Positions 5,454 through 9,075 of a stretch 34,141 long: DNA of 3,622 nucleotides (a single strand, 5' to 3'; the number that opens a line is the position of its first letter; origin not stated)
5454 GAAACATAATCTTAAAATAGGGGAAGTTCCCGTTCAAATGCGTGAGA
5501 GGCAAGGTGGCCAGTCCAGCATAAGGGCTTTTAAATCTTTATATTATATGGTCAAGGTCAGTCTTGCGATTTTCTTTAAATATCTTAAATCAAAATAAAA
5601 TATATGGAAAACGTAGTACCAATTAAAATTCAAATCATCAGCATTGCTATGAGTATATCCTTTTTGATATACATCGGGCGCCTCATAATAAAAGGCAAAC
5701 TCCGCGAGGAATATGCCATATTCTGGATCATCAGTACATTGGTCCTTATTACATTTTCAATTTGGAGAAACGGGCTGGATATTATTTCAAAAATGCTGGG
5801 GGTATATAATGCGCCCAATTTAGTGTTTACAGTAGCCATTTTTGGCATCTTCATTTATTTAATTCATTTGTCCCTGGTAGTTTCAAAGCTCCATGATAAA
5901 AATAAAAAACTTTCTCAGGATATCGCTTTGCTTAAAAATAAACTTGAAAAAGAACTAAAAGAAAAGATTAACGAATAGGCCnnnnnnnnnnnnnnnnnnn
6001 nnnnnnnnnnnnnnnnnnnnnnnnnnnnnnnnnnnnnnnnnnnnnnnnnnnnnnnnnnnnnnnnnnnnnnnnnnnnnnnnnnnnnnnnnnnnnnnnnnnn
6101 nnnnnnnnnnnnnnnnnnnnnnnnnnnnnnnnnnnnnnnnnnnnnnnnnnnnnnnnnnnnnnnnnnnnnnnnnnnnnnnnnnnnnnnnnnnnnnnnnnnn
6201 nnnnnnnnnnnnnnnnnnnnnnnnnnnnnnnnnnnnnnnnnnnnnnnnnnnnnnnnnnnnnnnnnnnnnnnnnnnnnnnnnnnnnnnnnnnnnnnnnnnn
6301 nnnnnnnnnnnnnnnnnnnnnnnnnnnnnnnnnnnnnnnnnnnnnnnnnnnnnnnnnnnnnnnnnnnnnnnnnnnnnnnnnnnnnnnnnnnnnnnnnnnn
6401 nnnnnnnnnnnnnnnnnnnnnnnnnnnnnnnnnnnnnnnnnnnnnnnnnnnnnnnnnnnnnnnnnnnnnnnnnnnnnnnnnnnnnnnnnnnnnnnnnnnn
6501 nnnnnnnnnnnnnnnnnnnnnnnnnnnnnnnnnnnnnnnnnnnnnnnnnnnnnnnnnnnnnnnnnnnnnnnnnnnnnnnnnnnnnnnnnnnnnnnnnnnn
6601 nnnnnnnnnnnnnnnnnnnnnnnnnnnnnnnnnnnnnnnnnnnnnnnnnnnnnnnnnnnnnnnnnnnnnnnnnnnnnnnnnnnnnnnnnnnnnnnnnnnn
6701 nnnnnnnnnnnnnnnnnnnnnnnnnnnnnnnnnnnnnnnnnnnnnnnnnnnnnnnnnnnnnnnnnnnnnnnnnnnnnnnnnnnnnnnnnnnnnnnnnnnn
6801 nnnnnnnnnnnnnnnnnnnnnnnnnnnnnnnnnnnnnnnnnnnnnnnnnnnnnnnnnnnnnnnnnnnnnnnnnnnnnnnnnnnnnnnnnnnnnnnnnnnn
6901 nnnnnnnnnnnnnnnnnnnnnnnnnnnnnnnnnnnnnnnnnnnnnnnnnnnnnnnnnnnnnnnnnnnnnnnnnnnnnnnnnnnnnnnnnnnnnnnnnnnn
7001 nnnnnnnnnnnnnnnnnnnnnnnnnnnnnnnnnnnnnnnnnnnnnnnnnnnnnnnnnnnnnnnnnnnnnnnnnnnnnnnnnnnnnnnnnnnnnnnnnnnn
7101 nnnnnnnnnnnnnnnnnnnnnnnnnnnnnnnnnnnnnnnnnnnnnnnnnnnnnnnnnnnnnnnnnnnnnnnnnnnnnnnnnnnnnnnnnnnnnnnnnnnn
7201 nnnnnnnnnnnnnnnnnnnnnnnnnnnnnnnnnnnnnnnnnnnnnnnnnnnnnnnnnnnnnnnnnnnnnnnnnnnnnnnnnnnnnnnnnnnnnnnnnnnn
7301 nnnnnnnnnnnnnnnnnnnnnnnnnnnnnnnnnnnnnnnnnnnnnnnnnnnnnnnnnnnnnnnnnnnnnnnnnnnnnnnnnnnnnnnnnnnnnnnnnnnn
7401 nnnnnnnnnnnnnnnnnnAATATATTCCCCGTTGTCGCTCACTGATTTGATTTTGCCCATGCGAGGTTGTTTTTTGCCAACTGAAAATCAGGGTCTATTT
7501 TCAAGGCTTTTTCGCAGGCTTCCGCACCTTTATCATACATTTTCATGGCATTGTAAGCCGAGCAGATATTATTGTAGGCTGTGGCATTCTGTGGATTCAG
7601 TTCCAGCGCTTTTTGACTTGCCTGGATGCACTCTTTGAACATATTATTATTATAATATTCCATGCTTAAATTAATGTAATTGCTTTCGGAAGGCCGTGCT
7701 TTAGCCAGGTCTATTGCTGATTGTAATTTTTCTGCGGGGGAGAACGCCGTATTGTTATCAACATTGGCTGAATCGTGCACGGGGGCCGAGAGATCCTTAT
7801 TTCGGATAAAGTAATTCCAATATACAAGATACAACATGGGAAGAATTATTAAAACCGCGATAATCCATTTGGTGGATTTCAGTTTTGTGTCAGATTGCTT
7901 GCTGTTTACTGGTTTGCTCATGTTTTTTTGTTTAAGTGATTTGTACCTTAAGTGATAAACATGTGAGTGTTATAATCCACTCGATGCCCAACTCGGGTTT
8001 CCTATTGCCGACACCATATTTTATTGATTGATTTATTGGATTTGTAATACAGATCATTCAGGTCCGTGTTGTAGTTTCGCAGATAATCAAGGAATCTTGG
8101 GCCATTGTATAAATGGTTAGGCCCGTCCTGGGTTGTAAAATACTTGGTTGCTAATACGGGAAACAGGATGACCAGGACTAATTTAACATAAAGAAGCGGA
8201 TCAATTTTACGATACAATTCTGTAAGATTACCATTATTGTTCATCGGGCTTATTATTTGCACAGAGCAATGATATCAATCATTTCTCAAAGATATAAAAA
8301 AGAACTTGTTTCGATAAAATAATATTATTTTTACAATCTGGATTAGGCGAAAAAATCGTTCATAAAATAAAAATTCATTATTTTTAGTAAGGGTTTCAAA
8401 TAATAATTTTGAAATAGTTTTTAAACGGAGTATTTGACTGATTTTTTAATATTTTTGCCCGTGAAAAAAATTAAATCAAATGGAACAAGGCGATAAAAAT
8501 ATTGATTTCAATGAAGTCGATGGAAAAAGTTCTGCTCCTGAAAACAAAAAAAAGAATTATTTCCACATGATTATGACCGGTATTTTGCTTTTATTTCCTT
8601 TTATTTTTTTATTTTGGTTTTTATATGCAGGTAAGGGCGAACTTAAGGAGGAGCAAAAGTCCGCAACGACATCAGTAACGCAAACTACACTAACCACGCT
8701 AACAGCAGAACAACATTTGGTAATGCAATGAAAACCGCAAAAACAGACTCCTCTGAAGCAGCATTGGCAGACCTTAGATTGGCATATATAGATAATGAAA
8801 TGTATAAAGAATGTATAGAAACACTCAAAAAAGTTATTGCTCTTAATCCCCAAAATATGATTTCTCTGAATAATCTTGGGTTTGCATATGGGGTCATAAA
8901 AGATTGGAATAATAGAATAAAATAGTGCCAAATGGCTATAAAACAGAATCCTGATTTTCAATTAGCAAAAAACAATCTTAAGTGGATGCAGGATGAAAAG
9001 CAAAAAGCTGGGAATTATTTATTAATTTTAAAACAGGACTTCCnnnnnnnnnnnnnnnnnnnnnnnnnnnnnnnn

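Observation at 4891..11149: Candidate uncharacterised three-component periplasmic glycosylation system: GT2, small membrane protein, B12-radical SAM and a TMTC-like GT-C/TPR enzyme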

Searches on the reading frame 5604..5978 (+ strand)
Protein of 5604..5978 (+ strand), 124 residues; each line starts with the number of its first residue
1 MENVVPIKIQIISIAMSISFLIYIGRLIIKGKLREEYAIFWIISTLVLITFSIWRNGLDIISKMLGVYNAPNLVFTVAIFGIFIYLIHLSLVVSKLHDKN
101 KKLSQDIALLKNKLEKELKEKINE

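Call 4: search_protein_families(library=pfam, proteins=[window:5604-5978:+], max_evalue=0.01)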
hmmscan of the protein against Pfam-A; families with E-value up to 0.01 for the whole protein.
window:5604-5978:+ (124 aa): 2 families
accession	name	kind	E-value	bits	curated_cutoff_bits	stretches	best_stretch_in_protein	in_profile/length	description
PF10066.14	DUF2304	-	4e-26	91.8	25.5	1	9-112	2-105/106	Uncharacterized conserved protein (DUF2304)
PF05656.20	DUF805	-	0.00037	21.4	25.7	1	34-102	10-76/111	Protein of unknown function (DUF805)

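Call 5: search_protein_families(library=ncbifam, proteins=[window:5604-5978:+], max_evalue=0.01)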
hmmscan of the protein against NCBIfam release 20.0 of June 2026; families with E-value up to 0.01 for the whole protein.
window:5604-5978:+ (124 aa): 0 families

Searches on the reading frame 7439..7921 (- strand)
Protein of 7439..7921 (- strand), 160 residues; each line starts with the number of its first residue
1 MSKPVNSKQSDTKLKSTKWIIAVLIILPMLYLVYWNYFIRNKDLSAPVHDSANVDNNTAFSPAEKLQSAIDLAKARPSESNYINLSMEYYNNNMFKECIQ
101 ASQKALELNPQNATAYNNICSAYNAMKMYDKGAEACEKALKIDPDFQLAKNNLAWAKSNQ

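Call 4: search_protein_families(library=pfam, proteins=[window:7439-7921:-], max_evalue=0.01)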
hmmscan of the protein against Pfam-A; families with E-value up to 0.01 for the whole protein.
window:7439-7921:- (160 aa): 9 families
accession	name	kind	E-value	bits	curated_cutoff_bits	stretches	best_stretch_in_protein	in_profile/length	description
PF00515.34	TPR_1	-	4.2e-13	48.9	27.8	2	113-146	1-34/34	Tetratricopeptide repeat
PF07719.23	TPR_2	-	2e-10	40.4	27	2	82-112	4-34/34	Tetratricopeptide repeat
PF13181.12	TPR_8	-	2.1e-10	40.4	25.7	2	113-145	1-33/34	Tetratricopeptide repeat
PF13431.12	TPR_17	-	2.7e-05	24.5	24.4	0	103-130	3-30/34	Tetratricopeptide repeat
PF13428.12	TPR_14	-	5.4e-05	23.9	23.5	0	122-154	10-42/44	Tetratricopeptide repeat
PF13414.12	TPR_11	-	9.6e-05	22.4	26.8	1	89-123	4-38/42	TPR repeat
PF14559.12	TPR_19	-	0.00018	22.2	25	1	99-149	11-61/68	Tetratricopeptide repeat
PF13424.12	TPR_12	-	0.0029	18.2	30.1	0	113-143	3-33/77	Tetratricopeptide repeat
PF23914.1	TPR_CcmH_CycH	-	0.009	16.3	42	0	89-114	60-85/158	Cytochrome c-type biogenesis protein H TPR domain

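Call 5: search_protein_families(library=ncbifam, proteins=[window:7439-7921:-], max_evalue=0.01)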
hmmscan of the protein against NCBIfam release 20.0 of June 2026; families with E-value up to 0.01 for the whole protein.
window:7439-7921:- (160 aa): 11 families
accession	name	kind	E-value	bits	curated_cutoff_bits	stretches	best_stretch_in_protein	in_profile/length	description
TIGR02917.1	PEP_TPR_lipo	equivalog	1.7e-08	32.9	312.2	1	66-153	587-675/899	XrtA/PEP-CTERM system TPR-repeat protein PrsT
NF040959.1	MamA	equivalog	6.1e-08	32.4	200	1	82-156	108-182/204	magnetosome protein MamA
TIGR02521.1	type_IV_pilW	equivalog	1.7e-07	31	154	1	79-152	31-104/234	type IV pilus biogenesis/stability protein PilW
NF033762.1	social_mot_Tgl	equivalog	1.2e-06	28.1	225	1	78-157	30-110/252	social motility TPR repeat lipoprotein Tgl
NF008391.2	PRK11189.1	equivalog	7e-05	22.4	250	1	103-154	89-140/297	lipoprotein NlpI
TIGR00990.1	3a0801s09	subfamily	0.00018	20.3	757.25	1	87-154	135-201/615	mitochondrial import receptor subunit TOM70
NF007692.0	PRK10370.1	equivalog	0.00022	20.9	306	1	42-144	48-149/206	heme lyase NrfEFG subunit NrfG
NF033920.0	C39_PA2778_fam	equivalog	0.00088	18.7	150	1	79-144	190-255/255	PA2778 family cysteine peptidase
NF047507.1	TPR_BatC_Lepto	exception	0.0014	18.1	175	1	84-158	63-141/214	TPR repeat-containing protein BatC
NF002725.1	PRK02603.1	equivalog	0.0017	18.4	143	0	64-138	56-145/173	photosystem I assembly protein Ycf3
NF033758.1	gliding_GltE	equivalog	0.0087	15.1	225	1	93-147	270-324/411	adventurous gliding motility TPR repeat lipoprotein GltE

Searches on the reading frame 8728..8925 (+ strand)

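Call 4: search_protein_families(library=pfam, proteins=[window:8728-8925:+], max_evalue=0.01)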
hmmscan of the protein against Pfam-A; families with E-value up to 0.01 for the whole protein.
window:8728-8925:+ (65 aa): 5 families
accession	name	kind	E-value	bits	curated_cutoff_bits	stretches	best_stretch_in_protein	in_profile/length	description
PF13414.12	TPR_11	-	2.8e-06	27.3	26.8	1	19-54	3-38/42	TPR repeat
PF00515.34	TPR_1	-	1.5e-05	25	27.8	1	18-43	9-34/34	Tetratricopeptide repeat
PF13431.12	TPR_17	-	0.00034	21.1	24.4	1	33-55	2-24/34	Tetratricopeptide repeat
PF07719.23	TPR_2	-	0.00038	20.8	27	1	19-43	10-34/34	Tetratricopeptide repeat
PF13181.12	TPR_8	-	0.00082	19.8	25.7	1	19-43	10-34/34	Tetratricopeptide repeat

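Call 5: search_protein_families(library=ncbifam, proteins=[window:8728-8925:+], max_evalue=0.01)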
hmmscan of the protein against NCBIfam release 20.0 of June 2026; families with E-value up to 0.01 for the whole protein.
window:8728-8925:+ (65 aa): 3 families
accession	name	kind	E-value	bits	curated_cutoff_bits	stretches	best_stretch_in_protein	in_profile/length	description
NF040959.1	MamA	equivalog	0.0002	20.8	200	1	12-62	73-123/204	magnetosome protein MamA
TIGR02917.1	PEP_TPR_lipo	equivalog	0.0051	14.7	312.2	1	12-55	603-815/899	XrtA/PEP-CTERM system TPR-repeat protein PrsT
NF002725.1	PRK02603.1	equivalog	0.0067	16.4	143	1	6-55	69-117/173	photosystem I assembly protein Ycf3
